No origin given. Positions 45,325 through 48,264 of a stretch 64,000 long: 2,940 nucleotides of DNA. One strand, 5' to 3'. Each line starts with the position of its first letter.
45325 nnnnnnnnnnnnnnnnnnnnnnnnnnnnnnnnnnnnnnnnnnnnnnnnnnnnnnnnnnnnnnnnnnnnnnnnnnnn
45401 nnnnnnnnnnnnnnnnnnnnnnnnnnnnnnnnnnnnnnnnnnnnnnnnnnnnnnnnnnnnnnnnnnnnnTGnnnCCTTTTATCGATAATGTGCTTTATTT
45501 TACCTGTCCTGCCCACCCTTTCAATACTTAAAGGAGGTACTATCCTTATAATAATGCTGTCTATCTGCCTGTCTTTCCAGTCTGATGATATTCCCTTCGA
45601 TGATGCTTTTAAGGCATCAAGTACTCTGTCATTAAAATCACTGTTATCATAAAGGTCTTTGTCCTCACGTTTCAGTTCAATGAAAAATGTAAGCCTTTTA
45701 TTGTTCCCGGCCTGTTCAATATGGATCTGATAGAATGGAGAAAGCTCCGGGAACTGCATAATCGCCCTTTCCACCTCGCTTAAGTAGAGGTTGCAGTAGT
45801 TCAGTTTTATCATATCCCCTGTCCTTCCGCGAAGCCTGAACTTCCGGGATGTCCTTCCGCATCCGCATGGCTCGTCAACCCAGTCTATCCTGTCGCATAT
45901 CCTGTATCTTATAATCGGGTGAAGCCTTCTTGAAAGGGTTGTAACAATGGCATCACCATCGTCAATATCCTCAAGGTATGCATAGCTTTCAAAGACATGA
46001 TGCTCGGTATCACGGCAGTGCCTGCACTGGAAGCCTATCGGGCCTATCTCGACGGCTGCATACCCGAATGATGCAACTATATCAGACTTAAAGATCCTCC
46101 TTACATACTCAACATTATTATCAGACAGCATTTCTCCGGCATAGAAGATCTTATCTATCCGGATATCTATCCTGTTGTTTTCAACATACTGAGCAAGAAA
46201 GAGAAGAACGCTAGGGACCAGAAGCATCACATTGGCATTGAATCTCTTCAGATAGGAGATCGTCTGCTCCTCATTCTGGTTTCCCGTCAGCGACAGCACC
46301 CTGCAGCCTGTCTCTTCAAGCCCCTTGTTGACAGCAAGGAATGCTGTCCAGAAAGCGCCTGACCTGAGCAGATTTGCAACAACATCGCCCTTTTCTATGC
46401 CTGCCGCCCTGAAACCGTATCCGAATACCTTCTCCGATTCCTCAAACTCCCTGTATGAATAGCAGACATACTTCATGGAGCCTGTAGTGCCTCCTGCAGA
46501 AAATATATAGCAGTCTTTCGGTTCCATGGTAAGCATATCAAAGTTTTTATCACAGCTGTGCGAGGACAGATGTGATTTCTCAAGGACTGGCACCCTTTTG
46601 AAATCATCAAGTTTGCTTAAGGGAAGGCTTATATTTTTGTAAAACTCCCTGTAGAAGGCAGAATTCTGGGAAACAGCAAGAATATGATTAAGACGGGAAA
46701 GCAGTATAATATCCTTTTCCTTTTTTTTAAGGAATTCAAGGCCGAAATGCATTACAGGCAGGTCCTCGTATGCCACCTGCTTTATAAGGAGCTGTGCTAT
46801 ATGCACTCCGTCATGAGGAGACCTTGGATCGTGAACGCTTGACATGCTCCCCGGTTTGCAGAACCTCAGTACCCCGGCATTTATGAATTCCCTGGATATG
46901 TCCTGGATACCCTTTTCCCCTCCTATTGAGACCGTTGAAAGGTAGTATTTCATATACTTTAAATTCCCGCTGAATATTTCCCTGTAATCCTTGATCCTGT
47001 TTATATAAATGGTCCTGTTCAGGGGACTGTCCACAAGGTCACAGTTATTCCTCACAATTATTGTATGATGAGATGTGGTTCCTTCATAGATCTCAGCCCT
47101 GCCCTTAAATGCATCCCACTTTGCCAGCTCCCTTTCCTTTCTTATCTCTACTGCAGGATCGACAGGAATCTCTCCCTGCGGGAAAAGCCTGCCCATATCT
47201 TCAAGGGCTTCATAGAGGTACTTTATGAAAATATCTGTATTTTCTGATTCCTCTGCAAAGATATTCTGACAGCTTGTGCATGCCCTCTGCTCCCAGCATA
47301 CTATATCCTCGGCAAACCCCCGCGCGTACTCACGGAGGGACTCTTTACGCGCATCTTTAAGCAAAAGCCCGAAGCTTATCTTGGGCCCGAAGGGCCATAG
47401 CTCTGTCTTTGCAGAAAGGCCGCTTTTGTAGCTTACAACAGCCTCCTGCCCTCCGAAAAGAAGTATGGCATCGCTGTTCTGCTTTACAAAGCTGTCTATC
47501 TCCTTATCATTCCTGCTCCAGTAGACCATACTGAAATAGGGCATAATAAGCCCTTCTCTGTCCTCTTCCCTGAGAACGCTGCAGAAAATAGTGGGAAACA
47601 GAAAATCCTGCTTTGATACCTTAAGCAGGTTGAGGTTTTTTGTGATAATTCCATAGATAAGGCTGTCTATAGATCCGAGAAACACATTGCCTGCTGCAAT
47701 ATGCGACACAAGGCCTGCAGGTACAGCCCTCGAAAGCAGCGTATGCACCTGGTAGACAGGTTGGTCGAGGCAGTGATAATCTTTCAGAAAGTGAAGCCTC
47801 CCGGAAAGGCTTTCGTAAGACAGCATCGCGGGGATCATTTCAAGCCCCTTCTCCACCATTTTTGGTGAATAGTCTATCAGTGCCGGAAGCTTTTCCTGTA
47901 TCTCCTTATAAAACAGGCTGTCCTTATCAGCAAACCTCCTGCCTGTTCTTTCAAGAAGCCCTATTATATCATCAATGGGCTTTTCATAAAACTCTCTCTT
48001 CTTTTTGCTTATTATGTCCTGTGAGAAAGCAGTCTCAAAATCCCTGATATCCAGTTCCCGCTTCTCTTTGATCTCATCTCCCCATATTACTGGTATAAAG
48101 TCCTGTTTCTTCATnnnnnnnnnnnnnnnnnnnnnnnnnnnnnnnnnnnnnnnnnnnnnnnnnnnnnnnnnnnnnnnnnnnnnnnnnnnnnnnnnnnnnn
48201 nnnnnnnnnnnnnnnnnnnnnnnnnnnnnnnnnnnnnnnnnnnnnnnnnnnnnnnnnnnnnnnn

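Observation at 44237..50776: Luciferase-free LuxE/LuxC operon with acetyltransferase and exporter: candidate novel small-molecule pathway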

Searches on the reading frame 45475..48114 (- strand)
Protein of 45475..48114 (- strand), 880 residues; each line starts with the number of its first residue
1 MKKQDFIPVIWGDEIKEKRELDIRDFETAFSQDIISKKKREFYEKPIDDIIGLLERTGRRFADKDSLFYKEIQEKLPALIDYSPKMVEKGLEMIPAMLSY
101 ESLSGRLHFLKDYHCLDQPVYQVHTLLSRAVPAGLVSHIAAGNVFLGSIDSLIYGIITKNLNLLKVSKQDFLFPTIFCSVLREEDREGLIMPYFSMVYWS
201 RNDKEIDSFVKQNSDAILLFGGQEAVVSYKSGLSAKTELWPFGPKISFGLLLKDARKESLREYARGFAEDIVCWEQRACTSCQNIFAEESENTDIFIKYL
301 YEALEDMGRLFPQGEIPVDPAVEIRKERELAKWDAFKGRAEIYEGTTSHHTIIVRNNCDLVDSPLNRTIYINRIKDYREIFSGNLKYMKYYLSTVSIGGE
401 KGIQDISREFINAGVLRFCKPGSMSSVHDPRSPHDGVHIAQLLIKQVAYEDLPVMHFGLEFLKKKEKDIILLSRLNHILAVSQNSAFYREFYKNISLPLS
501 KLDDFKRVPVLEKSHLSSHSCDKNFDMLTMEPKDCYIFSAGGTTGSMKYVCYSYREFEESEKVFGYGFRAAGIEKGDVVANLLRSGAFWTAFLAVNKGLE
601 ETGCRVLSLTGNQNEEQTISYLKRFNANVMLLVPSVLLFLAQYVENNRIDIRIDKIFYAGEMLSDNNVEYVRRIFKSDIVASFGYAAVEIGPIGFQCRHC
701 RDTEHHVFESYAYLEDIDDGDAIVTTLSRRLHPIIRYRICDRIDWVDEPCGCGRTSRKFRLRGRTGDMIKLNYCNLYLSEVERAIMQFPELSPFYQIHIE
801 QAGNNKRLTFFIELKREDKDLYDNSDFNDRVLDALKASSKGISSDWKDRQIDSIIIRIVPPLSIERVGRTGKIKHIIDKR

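Call 3: search_protein_families(library=pfam, proteins=[window:45475-48114:-], max_evalue=0.01)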
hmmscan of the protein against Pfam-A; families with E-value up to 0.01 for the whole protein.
window:45475-48114:- (880 aa): 3 families
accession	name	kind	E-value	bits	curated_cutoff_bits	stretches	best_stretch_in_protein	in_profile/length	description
PF05893.19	LuxC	-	1.1e-62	212.6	21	1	45-440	4-395/401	Acyl-CoA reductase (LuxC)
PF14535.12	AMP-binding_C_2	-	1.3e-08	35.4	25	1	775-880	3-96/96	AMP-binding enzyme C-terminal domain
PF00501.34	AMP-binding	-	1e-05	25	29.9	1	536-685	166-321/384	AMP-binding enzyme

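Call 4: search_protein_families(library=ncbifam, proteins=[window:45475-48114:-], max_evalue=0.01)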
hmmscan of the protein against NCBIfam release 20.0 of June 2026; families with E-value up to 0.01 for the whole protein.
window:45475-48114:- (880 aa): 11 families
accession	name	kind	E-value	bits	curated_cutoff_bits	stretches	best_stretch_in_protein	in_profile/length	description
NF041878.1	paak_haloarch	equivalog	3.6e-42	144.4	700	1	474-880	20-427/427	phenylacetate--CoA ligase PaaK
TIGR02155.1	PA_CoA_ligase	equivalog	1.3e-37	129.4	646.3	1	464-880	5-422/422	phenylacetate--CoA ligase PaaK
NF052251.1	LCFA_red_LuxC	equivalog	7.2e-35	120.4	750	1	20-450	30-448/478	long-chain-fatty-acyl-CoA reductase LuxC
NF045666.1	DVU1553_fam_AMP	equivalog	2.3e-27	96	300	1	470-759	26-324/331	DVU_1553 family AMP-dependent CoA ligase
NF053551.1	FlxY_rubin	equivalog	1.3e-24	86.8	520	1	477-817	20-375/424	flexirubin biosynthesis putative acyl-CoA ligase FlxY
TIGR02304.1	aden_form_hyp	equivalog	1.6e-15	57.1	251.9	1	616-772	177-333/430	F390 synthetase-related protein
TIGR03335.1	F390_ftsA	equivalog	2.8e-12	46.1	458.7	1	459-880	6-445/445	coenzyme F390 synthetase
NF041217.1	BagE_FevW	exception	2e-06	27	800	1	655-789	196-335/424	bagremycin/ferroverdin synthetase BagE/FevW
NF041596.1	fum_diaprop_lig_DdaG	equivalog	2.4e-05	23.5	700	1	487-715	16-230/390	fumarate--(S)-2,3-diaminopropanoate ligase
NF004837.0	PRK06187.1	subfamily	7e-05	21.3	476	1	535-694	173-327/531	long-chain-fatty-acid--CoA ligase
NF006754.0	PRK09274.1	equivalog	0.0076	14.5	478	0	518-693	160-331/555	fatty acid CoA ligase family protein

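Call 8: find_homologous_proteins(query=window:45475-48114:-)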
Query window:45475-48114:- (880 aa): 95 proteins with E <= 0.001 among 8000 candidates.
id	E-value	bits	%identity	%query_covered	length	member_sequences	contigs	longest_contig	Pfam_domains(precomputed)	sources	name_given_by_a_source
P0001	0.0e+0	2025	100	100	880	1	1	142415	PF05893.20,PF00501.35,PF14535.13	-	-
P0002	0.0e+0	1489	71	100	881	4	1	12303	PF05893.20,PF14535.13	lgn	-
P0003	0.0e+0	1038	52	100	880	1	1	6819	PF05893.20,PF14535.13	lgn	-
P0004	0.0e+0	1027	51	100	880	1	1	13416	PF05893.20,PF00501.35,PF14535.13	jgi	-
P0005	0.0e+0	1026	51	100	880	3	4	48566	PF05893.20,PF00171.28,PF14535.13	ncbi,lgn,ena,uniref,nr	ncbi:MAG: aldehyde dehydrogenase family protein [Clostridium argentinense]|uniref:aldehyde dehydroge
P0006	0.0e+0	1024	50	100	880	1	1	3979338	PF05893.20,PF14535.13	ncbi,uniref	ncbi:acyl-CoA reductase [Haloimpatiens sp. FM7330]|uniref:acyl-CoA reductase n=1 Tax=Haloimpatiens s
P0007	1.5e-298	1011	50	100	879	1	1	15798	PF05893.20,PF14535.13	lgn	-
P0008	5.8e-296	1002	50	100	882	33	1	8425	PF05893.20,PF00171.28,PF14535.13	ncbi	ncbi:hypothetical protein UT300019_34100 [Clostridium sp. CTA-19]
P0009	1.2e-294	998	49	100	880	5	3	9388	PF05893.20,PF14535.13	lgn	-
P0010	1.0e-293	995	49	100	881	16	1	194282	PF05893.20,PF14535.13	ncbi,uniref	ncbi:acyl-CoA reductase [Clostridium ihumii]|uniref:acyl-CoA reductase n=1 Tax=Clostridium ihumii Ta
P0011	1.6e-292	991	51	100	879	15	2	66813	PF05893.20,PF14535.13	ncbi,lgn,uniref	ncbi:acyl-CoA reductase [Clostridium sp. UBA1056]|uniref:acyl-CoA reductase n=1 Tax=unclassified Clo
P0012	9.8e-292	988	51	100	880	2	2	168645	PF05893.20,PF14535.13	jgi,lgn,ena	jgi:phenylacetate-coenzyme A ligase PaaK-like adenylate-forming protein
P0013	2.1e-290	984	48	100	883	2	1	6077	PF05893.20,PF14535.13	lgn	-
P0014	3.5e-287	973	49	100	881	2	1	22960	PF05893.20,PF14535.13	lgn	-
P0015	1.1e-285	968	50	100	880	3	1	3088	PF05893.20,PF14535.13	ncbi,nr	ncbi:MAG: hypothetical protein LLF99_00010 [Desulfobacteraceae bacterium]|nr:hypothetical protein [D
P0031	2.4e-253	861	45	100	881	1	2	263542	PF05893.20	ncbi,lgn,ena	ncbi:MAG: acyl-CoA reductase [Bacteroidota bacterium]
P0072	2.3e-224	765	42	99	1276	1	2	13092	PF04443.18,PF05893.20,PF00501.35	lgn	-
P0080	7.7e-217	740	42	96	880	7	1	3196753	PF05893.20,PF00501.35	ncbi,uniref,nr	ncbi:acyl-CoA reductase [Aminirod propionatiphilus]|uniref:Acyl-CoA reductase n=1 Tax=Aminirod propi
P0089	6.7e-105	370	30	100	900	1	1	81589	PF05893.20,PF00501.35,PF14535.13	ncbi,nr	ncbi:MAG: hypothetical protein HQM09_11470 [Candidatus Riflebacteria bacterium]|nr:hypothetical prot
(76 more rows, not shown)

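Call 12: find_related_loci(query=A1, collection=genome_contigs, flank=10000)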
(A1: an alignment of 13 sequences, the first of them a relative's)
Query A1 (880 aa) in genome_contigs; peptide patterns used: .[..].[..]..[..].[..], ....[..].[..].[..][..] (x = any residue, [..] = any of these).
131 stretches matched a pattern; 105 encode a relative of the query (tblastn E <= 1e-3); the best 80 are kept; 80 distinct loci.
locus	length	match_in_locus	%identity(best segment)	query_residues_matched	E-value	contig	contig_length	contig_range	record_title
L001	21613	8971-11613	71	1-880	0e+0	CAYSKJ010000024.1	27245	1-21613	MAG TPA_asm: uncultured bacterium isolate SRP241341_co1_270 genome assembly, contig: NODE_2032_length_27245_cov_5.224016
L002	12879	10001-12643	51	1-880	0e+0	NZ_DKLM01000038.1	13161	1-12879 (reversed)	MAG: Clostridium sp. UBA6640 UBA6640_contig_2005, whole genome shotgun sequence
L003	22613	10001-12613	51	1-872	0e+0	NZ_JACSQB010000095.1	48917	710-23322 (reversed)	Clostridium faecium strain N37 c_000000000024, whole genome shotgun sequence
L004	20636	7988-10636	51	1-880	0e+0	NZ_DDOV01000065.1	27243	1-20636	MAG: Clostridium sp. UBA2485 UBA2485_contig_1781, whole genome shotgun sequence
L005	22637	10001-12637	50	1-880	0e+0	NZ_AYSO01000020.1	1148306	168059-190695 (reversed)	Clostridium argentinense CDC 2741 U732.Contig252, whole genome shotgun sequence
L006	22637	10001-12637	51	1-880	0e+0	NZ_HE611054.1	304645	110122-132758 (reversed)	Clostridium senegalense JC122 strain JC122T, whole genome shotgun sequence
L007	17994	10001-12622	51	5-880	0e+0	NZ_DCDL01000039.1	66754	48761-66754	MAG: Clostridium sp. UBA1056 UBA1056_contig_223, whole genome shotgun sequence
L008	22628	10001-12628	49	4-880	0e+0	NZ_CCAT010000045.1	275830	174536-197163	Clostridium ihumii AP5, whole genome shotgun sequence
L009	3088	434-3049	50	1-873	0e+0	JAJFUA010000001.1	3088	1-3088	MAG: Desulfobacteraceae bacterium isolate bin.361 k141_2360293, whole genome shotgun sequence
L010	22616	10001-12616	48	4-880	0e+0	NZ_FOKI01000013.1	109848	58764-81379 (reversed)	Clostridium frigidicarnis strain DSM 12271, whole genome shotgun sequence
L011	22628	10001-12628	49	1-879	0e+0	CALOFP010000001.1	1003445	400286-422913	MAG: uncultured bacterium isolate LOGT_bin.0225 genome assembly, contig: contig_32235, whole genome shotgun sequence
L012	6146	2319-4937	48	6-880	0e+0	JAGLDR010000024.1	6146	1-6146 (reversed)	MAG: bacterium isolate SW_4_4 ROV167.bin.4.fa_24, whole genome shotgun sequence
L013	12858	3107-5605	48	44-880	0e+0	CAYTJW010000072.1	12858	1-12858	MAG TPA_asm: uncultured Thermoanaerobaculia bacterium isolate binchicken_co66_87 genome assembly, contig: NODE_7422_leng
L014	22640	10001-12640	46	1-880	0e+0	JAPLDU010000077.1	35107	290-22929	MAG: Bacteroidia bacterium isolate LacPavin_0419_WC90_MAG_39_9 LacPavin_0419_WC90_scaffold_309389, whole genome shotgun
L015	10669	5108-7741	45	1-880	0e+0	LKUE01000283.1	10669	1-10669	MAG: Desulfuromonas sp. SDB scaffold-437, whole genome shotgun sequence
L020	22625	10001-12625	44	6-880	0e+0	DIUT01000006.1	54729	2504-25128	MAG TPA_asm: Geobacter sp. UBA6151 UBA6151_contig_5731, whole genome shotgun sequence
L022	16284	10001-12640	43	1-880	0e+0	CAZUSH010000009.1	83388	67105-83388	MAG TPA_asm: uncultured Geobacter sp. isolate binchicken_co273_237 genome assembly, contig: NODE_290_length_83388_cov_6.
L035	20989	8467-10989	31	46-880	9e-134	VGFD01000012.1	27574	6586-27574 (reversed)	MAG: Armatimonadetes bacterium isolate M_DeepCast_50m_m2_086 M_DeepCast_50m_m2_086_Ga0194121_10002740, whole genome shot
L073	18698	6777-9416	43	1-880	0e+0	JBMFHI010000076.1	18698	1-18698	MAG: Syntrophobacteraceae bacterium isolate KM4311-20 NODE_76_length_18698_cov_3.478922, whole genome shotgun sequence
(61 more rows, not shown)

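Call 17: find_encoding_contigs(protein=P0001, flank=10000, max_places=3)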
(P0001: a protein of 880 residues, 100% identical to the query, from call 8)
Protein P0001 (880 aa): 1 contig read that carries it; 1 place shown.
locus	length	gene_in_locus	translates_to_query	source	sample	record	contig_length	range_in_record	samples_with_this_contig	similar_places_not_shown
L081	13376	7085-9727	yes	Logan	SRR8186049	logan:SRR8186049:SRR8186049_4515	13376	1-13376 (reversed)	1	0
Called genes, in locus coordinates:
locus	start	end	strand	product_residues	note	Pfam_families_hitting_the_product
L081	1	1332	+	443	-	?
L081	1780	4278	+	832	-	PF24981:Beta-prop_ATRN-LZTR1, PF13415:Beta-prop_FBX42, PF24681:Kelch_KLHDC2_KLHL20_DRC7, PF24981:Beta-prop_ATRN-LZTR1 (weak)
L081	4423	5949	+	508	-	PF13581:HATPase_c_2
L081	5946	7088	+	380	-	PF04443:LuxE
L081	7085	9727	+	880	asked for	PF05893:LuxC, PF00501:AMP-binding (faint), PF14535:AMP-binding_C_2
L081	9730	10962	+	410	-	PF05977:MFS_3, PF07690:MFS_1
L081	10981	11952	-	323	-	-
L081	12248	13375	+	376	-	?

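Call 18: find_encoding_contigs(protein=P0080, flank=10000, max_places=2)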
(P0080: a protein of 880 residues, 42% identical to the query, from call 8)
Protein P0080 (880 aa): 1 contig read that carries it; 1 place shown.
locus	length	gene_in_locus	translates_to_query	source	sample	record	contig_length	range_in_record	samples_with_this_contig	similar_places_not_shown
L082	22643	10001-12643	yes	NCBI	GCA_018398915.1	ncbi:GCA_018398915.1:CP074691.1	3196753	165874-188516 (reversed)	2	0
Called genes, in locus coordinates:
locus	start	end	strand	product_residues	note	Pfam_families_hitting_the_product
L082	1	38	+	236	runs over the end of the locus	PF01895:PhoU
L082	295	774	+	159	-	-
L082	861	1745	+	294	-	PF19700:DUF6198 (weak), PF02588:YitT_membrane, PF10035:DUF2179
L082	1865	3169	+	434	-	PF01966:HD, PF13487:HD_5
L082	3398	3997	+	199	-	PF00440:TetR_N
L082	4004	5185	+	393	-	PF25917:BSH_RND (weak), PF25984:BSH_YknX (faint), PF25989:YknX_C (weak)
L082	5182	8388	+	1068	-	PF00873:ACR_tran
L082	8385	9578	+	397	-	PF00753:Lactamase_B, PF19583:ODP, PF12706:Lactamase_B_2, PF00258:Flavodoxin_1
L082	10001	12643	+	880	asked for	PF05893:LuxC, PF00501:AMP-binding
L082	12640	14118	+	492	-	PF13581:HATPase_c_2, PF02518:HATPase_c, PF00583:Acetyltransf_1, PF13673:Acetyltransf_10 (faint)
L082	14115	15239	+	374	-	PF04443:LuxE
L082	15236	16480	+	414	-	PF05977:MFS_3, PF07690:MFS_1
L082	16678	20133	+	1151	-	PF00112:Peptidase_C1, PF18560:Lectin_like, PF00041:fn3 (faint)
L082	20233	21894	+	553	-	PF00933:Glyco_hydro_3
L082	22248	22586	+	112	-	PF01740:STAS, PF13466:STAS_2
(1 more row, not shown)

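Call 19: find_encoding_contigs(protein=P0006, flank=10000, max_places=2)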
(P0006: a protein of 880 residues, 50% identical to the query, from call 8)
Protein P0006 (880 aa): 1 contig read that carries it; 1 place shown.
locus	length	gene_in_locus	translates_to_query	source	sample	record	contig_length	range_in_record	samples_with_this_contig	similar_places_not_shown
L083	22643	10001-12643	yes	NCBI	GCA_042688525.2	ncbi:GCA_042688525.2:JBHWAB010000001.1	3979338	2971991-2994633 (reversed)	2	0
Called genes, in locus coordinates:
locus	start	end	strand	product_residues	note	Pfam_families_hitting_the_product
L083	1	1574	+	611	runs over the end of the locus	PF00664:ABC_membrane, PF02463:SMC_N (faint), PF00005:ABC_tran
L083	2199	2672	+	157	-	PF13302:Acetyltransf_3, PF00583:Acetyltransf_1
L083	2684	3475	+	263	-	PF01209:Ubie_methyltran, PF05148:Methyltransf_8 (weak), PF13489:Methyltransf_23, PF08241:Methyltransf_11, PF08242:Methyltransf_12, PF13649:Methyltransf_25, PF13847:Methyltransf_31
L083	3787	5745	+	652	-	PF00005:ABC_tran, PF02463:SMC_N, PF03308:MeaB (faint), PF01926:MMR_HSR1 (faint), PF13304:AAA_21 (faint), PF12848:ABC_tran_Xtn, PF00005:ABC_tran, PF16326:ABC_tran_CTD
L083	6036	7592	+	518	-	PF02463:SMC_N (faint), PF03193:RsgA_GTPase (faint), PF13555:AAA_29 (faint), PF20720:nSTAND3 (faint), PF00005:ABC_tran, PF01926:MMR_HSR1 (faint), PF12848:ABC_tran_Xtn, PF00005:ABC_tran, +2 more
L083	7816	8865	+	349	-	PF13673:Acetyltransf_10 (weak), PF00583:Acetyltransf_1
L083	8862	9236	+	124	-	-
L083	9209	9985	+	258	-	PF04443:LuxE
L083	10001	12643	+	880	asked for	PF05893:LuxC, PF14535:AMP-binding_C_2 (weak)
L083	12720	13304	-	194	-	-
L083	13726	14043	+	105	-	PF03551:PadR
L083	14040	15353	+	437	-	PF11193:DUF2812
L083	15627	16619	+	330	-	PF04122:CW_binding_2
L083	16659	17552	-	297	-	PF04632:FUSC (faint), PF06081:ArAE_1, PF13515:FUSC_2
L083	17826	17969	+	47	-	-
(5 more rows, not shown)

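Call 20: find_encoding_contigs(protein=P0089, flank=10000, max_places=2)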
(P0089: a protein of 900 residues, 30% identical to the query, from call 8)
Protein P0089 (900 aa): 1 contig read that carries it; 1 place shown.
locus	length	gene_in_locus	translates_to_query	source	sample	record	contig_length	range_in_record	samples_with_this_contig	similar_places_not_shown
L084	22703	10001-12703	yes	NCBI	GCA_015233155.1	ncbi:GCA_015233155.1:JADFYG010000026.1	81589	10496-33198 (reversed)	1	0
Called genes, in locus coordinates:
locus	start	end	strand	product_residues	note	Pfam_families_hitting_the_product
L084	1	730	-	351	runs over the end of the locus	PF14842:FliG_N, PF03448:MgtE_N (faint), PF14841:FliG_M, PF14842:FliG_N (weak), PF01706:FliG_C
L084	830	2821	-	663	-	PF01514:YscJ_FliF, PF08345:YscJ_FliF_C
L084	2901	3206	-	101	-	PF02049:FliE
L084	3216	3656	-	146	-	PF00460:Flg_bb_rod, PF06429:Flg_bbr_C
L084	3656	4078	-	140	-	PF00460:Flg_bb_rod (weak)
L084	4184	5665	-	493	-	PF00493:MCM (faint), PF00004:AAA (weak), PF07728:AAA_5 (faint), PF00004:AAA (weak), PF07724:AAA_2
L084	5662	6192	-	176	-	PF00227:Proteasome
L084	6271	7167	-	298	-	PF02899:Phage_int_SAM_1, PF00589:Phage_integrase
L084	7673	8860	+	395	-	PF00583:Acetyltransf_1 (weak)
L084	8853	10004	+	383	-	PF04443:LuxE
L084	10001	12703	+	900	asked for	PF05893:LuxC, PF00501:AMP-binding (weak), PF14535:AMP-binding_C_2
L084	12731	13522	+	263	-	-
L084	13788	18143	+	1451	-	PF13620:CarboxypepD_reg (faint), PF00801:PKD (faint), PF17957:Big_7 (faint)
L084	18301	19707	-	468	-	PF01134:GIDA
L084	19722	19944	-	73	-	PF01396:Zn_ribbon_Top1 (weak)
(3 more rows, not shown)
